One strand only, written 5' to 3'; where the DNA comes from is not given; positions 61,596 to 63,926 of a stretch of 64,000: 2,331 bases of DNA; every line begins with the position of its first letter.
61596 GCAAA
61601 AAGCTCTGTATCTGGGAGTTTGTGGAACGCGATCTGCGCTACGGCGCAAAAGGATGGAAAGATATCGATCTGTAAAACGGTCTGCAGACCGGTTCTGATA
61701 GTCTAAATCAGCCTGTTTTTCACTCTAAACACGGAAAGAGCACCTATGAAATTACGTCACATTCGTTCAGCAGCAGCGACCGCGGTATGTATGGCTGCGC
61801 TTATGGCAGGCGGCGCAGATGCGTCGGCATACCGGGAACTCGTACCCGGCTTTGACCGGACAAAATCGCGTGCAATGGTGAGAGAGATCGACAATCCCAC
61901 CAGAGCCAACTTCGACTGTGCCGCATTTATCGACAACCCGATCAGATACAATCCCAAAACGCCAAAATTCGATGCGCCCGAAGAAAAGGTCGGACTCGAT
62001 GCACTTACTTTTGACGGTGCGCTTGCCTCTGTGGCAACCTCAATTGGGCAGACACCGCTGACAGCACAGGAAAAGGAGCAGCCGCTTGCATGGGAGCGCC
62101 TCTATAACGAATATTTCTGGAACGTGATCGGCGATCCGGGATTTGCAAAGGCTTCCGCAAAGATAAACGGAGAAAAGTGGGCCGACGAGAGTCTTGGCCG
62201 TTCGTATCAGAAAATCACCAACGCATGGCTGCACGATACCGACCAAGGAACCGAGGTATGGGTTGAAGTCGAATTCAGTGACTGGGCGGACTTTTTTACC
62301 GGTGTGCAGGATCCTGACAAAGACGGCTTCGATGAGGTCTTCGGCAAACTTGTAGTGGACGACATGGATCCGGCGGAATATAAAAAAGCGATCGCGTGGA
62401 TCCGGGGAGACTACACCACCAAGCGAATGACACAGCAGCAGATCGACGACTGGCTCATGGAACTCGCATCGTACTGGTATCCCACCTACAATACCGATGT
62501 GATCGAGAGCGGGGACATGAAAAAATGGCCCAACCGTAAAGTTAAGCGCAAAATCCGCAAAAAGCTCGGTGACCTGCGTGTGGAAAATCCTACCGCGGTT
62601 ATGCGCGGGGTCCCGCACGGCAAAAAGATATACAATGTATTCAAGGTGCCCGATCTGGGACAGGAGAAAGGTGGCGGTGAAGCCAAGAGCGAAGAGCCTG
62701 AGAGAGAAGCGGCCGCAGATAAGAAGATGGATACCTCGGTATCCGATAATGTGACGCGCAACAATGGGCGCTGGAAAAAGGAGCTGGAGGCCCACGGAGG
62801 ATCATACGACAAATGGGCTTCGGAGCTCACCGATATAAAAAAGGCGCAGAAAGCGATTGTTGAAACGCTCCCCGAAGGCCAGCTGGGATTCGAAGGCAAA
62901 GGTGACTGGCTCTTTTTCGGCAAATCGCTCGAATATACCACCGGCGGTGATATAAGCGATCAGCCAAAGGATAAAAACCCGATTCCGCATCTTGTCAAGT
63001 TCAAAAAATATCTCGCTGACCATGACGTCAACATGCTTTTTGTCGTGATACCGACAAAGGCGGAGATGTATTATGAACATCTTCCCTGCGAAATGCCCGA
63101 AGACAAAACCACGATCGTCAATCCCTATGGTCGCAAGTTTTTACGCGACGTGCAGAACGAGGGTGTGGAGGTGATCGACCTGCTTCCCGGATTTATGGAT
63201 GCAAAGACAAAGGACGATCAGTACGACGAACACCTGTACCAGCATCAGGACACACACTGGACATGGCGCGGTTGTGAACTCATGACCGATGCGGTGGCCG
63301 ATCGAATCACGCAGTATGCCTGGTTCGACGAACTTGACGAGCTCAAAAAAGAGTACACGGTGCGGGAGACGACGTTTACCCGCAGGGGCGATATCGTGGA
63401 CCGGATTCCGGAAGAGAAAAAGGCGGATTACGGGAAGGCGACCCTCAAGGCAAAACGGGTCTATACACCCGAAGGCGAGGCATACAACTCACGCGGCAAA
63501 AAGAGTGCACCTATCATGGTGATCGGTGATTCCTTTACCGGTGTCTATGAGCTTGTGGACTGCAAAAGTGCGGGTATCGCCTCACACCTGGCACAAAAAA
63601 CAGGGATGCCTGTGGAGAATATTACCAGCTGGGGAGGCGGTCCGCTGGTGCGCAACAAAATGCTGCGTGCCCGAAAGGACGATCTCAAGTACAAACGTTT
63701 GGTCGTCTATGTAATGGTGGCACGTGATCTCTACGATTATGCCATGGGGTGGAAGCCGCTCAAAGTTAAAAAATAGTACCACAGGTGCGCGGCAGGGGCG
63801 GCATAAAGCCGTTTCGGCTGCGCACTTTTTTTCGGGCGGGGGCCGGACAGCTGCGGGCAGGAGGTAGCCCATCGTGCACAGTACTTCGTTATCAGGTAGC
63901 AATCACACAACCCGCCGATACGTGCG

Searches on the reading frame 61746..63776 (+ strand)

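Call 48: search_protein_families(library=pfam, proteins=[window:61746-63776:+])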
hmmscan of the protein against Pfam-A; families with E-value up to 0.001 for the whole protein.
window:61746-63776:+ (676 aa): 2 families
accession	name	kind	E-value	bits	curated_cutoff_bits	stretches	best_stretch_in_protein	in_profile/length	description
PF16822.11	ALGX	-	8.5e-28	98.2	26.5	1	383-641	3-250/268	SGNH hydrolase-like domain, acetyltransferase AlgX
PF19040.6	SGNH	-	0.00075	19.7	27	0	447-518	175-247/248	SGNH domain (fused to AT3 domains)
